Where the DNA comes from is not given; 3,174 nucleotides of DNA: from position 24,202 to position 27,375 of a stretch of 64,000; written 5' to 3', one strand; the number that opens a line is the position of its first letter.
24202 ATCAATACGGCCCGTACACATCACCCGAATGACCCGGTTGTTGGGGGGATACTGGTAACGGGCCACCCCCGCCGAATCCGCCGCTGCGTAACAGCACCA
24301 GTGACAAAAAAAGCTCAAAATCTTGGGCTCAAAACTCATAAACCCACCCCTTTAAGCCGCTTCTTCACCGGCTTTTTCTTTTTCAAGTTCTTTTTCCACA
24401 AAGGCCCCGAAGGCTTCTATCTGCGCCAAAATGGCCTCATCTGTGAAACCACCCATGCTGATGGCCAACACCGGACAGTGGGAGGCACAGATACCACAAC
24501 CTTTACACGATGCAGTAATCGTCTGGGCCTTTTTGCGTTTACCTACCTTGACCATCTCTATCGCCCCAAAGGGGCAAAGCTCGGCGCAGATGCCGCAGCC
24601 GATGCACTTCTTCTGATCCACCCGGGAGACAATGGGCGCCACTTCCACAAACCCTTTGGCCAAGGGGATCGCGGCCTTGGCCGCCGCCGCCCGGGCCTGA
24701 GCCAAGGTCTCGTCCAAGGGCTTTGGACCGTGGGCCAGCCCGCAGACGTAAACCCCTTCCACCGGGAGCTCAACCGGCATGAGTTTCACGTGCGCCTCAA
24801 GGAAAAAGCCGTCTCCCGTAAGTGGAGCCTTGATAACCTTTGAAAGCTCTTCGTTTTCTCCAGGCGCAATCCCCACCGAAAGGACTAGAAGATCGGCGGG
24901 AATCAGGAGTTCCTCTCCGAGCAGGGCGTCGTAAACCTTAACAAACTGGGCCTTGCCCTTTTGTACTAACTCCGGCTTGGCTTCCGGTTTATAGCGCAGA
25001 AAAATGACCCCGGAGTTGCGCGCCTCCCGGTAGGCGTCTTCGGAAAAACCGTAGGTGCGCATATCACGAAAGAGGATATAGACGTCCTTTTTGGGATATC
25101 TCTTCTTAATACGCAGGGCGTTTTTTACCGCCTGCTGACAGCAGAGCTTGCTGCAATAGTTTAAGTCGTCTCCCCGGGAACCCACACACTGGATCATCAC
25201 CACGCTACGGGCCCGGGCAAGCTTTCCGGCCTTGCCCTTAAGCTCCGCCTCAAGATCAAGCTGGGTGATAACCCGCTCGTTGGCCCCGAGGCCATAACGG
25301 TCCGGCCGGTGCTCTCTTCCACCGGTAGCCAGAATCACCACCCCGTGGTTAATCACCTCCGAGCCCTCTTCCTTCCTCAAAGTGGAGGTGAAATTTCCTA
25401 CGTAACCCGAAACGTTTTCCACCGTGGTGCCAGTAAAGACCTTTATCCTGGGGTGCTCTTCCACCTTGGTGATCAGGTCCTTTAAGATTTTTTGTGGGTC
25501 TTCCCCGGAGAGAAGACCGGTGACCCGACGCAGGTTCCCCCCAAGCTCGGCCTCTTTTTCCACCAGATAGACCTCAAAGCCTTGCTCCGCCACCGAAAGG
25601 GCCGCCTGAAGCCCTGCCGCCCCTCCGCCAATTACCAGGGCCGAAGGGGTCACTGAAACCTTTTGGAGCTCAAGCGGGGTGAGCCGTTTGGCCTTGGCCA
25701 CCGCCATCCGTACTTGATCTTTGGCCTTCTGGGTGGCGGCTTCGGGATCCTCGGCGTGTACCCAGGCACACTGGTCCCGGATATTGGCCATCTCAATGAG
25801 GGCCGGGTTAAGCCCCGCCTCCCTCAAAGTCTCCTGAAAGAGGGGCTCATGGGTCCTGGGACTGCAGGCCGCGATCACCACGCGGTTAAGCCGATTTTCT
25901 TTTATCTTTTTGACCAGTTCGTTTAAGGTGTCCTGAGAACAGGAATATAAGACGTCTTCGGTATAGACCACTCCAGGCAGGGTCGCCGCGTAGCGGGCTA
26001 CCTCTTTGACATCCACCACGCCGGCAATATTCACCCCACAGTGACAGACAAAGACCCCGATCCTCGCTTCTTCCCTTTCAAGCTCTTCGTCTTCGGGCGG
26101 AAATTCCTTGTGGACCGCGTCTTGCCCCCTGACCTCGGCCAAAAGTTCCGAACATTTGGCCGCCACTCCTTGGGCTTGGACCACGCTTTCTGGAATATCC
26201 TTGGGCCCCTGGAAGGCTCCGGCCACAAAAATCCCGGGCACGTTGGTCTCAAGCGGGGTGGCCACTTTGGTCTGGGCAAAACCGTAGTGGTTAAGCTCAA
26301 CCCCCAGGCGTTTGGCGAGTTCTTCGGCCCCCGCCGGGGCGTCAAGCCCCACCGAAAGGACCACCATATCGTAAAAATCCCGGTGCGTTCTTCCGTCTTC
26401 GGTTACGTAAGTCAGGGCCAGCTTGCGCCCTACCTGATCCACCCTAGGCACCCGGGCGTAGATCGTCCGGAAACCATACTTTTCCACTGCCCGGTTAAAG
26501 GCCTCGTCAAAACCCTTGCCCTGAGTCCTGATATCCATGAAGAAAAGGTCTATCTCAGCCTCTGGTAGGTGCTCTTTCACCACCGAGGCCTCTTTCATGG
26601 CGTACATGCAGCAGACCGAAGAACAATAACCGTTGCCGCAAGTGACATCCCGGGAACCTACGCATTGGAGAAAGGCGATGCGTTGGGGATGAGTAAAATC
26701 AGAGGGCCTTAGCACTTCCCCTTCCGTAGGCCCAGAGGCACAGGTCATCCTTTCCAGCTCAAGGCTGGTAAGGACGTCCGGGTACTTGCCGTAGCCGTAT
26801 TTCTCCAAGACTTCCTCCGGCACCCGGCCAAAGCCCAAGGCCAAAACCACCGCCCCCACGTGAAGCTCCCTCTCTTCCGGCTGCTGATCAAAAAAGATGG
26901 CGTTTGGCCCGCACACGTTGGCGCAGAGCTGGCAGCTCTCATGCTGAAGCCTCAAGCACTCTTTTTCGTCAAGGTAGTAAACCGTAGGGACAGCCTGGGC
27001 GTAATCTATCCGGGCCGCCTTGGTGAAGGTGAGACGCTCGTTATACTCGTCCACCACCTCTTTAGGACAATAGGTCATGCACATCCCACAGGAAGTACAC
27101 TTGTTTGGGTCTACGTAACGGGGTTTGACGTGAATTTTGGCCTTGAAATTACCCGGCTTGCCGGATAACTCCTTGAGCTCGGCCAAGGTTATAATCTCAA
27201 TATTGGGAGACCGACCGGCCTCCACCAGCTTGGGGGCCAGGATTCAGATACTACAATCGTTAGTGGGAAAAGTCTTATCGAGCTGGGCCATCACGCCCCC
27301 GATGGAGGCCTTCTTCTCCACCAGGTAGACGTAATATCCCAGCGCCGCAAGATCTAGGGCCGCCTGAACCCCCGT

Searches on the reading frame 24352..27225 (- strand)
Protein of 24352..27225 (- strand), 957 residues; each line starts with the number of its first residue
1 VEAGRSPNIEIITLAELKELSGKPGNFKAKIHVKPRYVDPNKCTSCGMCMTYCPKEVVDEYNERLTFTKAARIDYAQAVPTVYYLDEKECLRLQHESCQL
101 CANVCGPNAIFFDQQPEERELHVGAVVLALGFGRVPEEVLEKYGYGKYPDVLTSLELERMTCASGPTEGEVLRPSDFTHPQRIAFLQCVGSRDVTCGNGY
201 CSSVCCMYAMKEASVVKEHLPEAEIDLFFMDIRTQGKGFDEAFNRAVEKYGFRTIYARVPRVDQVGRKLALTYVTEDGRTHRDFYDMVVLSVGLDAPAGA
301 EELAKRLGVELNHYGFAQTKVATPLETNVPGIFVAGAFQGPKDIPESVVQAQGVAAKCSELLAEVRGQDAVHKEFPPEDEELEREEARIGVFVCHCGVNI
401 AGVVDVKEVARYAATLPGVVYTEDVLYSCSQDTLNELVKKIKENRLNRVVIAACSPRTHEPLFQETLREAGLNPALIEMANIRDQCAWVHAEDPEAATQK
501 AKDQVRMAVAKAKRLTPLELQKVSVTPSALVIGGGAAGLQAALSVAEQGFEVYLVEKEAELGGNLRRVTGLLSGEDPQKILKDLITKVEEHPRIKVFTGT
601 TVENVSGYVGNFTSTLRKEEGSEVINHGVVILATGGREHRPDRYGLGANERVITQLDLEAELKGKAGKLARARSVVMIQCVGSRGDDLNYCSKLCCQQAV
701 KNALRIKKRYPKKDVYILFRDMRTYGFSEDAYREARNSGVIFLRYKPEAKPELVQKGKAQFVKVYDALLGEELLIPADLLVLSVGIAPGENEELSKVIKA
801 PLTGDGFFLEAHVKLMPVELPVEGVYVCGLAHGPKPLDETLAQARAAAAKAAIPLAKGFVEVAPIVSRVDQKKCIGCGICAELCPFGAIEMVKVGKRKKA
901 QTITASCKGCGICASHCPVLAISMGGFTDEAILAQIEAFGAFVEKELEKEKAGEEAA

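Call 26: search_protein_families(library=pfam, proteins=[window:24352-27225:-], max_evalue=0.00001)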
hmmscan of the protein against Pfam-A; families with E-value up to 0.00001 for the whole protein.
window:24352-27225:- (957 aa): 17 families
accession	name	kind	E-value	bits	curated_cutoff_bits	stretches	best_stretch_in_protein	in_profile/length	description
PF07992.20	Pyr_redox_2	-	8.1e-26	91.5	26.1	2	530-653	4-124/291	Pyridine nucleotide-disulphide oxidoreductase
PF00037.32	Fer4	-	1.2e-17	63.3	21.1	1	869-890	3-24/24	4Fe-4S binding domain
PF12838.12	Fer4_7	-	6.7e-13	49.3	27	1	873-919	1-50/52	4Fe-4S dicluster domain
PF14697.11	Fer4_21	-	1.1e-11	45.2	35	1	868-924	2-59/59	4Fe-4S dicluster domain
PF13484.11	Fer4_16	-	1.4e-11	45.4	30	0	42-106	1-64/66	4Fe-4S double cluster binding domain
PF00890.30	FAD_binding_2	-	6.9e-10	39.1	20.4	1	529-570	2-43/414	FAD binding domain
PF12837.12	Fer4_6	-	1.5e-09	37.7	25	1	867-889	2-24/24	4Fe-4S binding domain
PF12831.13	FAD_oxidored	-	3.9e-08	33.4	27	1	530-566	3-39/416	FAD dependent oxidoreductase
PF13738.12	Pyr_redox_3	-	4.8e-08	33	30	0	528-637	166-268/305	Pyridine nucleotide-disulphide oxidoreductase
PF25160.1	LdpA_Fe-S-bd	-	5.9e-08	32.8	27.6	0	867-893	21-47/49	LdpA Fe-S cluster-binding domain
PF12797.12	Fer4_2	-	6.3e-08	32.5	24.5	0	869-886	5-22/22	4Fe-4S binding domain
PF13187.11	Fer4_9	-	1.9e-07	31.4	27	1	873-919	1-49/52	4Fe-4S dicluster domain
PF01266.30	DAO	-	3e-07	30.7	27.9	1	530-574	3-48/353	FAD dependent oxidoreductase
PF13183.11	Fer4_8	-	3.9e-07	31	27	0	39-57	50-68/68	4Fe-4S dicluster domain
PF13237.11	Fer4_10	-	4.2e-07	30.2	25.5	1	869-918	4-53/53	4Fe-4S dicluster domain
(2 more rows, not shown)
